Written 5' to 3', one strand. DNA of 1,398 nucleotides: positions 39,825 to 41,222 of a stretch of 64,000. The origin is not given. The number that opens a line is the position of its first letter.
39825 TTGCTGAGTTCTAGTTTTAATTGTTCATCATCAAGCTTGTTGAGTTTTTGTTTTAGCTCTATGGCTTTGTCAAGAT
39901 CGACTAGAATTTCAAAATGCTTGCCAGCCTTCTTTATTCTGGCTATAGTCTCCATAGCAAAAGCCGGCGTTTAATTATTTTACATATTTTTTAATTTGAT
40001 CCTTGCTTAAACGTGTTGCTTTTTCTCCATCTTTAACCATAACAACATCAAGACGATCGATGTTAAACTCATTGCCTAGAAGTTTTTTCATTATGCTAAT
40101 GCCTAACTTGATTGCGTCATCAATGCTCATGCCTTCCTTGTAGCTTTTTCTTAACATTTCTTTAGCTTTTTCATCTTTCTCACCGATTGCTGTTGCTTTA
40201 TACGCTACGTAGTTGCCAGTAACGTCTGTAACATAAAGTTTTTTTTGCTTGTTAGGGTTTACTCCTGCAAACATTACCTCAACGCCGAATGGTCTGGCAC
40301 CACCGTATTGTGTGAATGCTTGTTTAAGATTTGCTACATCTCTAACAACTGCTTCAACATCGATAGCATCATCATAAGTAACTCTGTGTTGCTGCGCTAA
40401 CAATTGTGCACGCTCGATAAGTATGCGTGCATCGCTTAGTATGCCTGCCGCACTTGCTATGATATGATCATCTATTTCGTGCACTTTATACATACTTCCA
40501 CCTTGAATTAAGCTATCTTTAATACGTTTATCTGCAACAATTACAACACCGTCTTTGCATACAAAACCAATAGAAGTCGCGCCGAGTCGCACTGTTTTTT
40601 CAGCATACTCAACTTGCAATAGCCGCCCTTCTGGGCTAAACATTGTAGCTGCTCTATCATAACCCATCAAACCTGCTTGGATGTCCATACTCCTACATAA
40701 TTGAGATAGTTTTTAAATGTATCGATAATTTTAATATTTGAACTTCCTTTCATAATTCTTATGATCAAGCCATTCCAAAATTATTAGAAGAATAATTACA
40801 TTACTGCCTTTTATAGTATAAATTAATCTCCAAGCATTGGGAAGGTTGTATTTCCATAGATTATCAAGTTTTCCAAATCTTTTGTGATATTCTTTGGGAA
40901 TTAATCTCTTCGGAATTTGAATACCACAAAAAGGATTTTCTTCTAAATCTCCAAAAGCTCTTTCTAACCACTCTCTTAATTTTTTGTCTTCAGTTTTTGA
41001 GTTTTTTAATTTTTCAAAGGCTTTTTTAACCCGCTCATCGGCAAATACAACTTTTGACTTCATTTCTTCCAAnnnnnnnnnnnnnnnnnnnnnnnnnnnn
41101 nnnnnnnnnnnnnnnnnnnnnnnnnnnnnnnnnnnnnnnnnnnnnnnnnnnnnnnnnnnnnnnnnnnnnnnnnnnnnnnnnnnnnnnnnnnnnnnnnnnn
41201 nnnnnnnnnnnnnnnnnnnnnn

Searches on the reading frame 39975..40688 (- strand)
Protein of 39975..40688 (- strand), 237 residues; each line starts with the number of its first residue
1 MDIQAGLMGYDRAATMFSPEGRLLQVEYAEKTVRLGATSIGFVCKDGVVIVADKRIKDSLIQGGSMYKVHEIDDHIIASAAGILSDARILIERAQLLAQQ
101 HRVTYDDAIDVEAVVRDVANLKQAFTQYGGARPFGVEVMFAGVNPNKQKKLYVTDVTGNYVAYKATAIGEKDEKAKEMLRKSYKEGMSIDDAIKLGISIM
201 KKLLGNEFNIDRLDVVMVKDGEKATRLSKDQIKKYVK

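Call 3: search_protein_families(library=pfam, proteins=[window:39975-40688:-], max_evalue=0.01)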
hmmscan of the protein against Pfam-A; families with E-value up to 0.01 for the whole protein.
window:39975-40688:- (237 aa): 2 families
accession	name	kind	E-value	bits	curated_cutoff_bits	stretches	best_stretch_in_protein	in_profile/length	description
PF00227.31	Proteasome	-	7.1e-52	176.3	22.4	1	34-217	2-188/189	Proteasome subunit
PF10584.14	Proteasome_A_N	-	1.2e-11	44.5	27.7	1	10-31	1-22/23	Proteasome subunit A N-terminal signature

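Call 4: search_protein_families(library=ncbifam, proteins=[window:39975-40688:-], max_evalue=0.01)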
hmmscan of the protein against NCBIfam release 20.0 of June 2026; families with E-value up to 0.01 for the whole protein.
window:39975-40688:- (237 aa): 5 families
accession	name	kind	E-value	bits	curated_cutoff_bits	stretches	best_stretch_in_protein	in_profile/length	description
NF003075.0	PRK03996.1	subfamily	7.7e-83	277.6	219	1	4-237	4-237/248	archaeal proteasome endopeptidase complex subunit alpha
TIGR03633.1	arc_protsome_A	equivalog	4.8e-82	274.9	287.35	1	8-237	1-230/230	archaeal proteasome endopeptidase complex subunit alpha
TIGR03634.1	arc_protsome_B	equivalog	1.3e-23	83.6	224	1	36-200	1-161/185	archaeal proteasome endopeptidase complex subunit beta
TIGR03691.1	20S_bact_alpha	equivalog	5.7e-11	42.3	139.05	1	25-219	16-208/229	proteasome subunit alpha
TIGR03690.1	20S_bact_beta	equivalog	4.1e-06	26.7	191.9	1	36-198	5-169/222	proteasome subunit beta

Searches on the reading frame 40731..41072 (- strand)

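Call 3: search_protein_families(library=pfam, proteins=[window:40731-41072:-], max_evalue=0.01)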
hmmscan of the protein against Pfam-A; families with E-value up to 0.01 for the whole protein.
window:40731-41072:- (113 aa): 2 families
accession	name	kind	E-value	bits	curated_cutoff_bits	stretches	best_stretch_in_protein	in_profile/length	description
PF05016.21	ParE_toxin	-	6.2e-06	27.1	23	1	13-97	9-82/89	ParE toxin of type II toxin-antitoxin system, parDE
PF06769.20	YoeB_toxin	-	0.0029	18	27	1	17-95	4-74/80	YoeB-like toxin of bacterial type II toxin-antitoxin system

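Call 4: search_protein_families(library=ncbifam, proteins=[window:40731-41072:-], max_evalue=0.01)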
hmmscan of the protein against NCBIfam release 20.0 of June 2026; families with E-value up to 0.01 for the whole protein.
window:40731-41072:- (113 aa): 2 families
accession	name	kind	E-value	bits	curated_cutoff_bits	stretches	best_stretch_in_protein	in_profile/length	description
TIGR02385.1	RelE_StbE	subfamily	0.00022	21.7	27.9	1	13-97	6-79/88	type II toxin-antitoxin system mRNA interferase toxin, RelE/StbE family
TIGR02116.1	toxin_Txe_YoeB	equivalog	0.0011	19.1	51.8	1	18-95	5-74/80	Txe/YoeB family addiction module toxin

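Call 70: search_protein_families(library=padloc, proteins=[window:40731-41072:-], max_evalue=0.01)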
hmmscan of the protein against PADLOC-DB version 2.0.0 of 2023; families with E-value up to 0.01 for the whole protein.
window:40731-41072:- (113 aa): 0 families
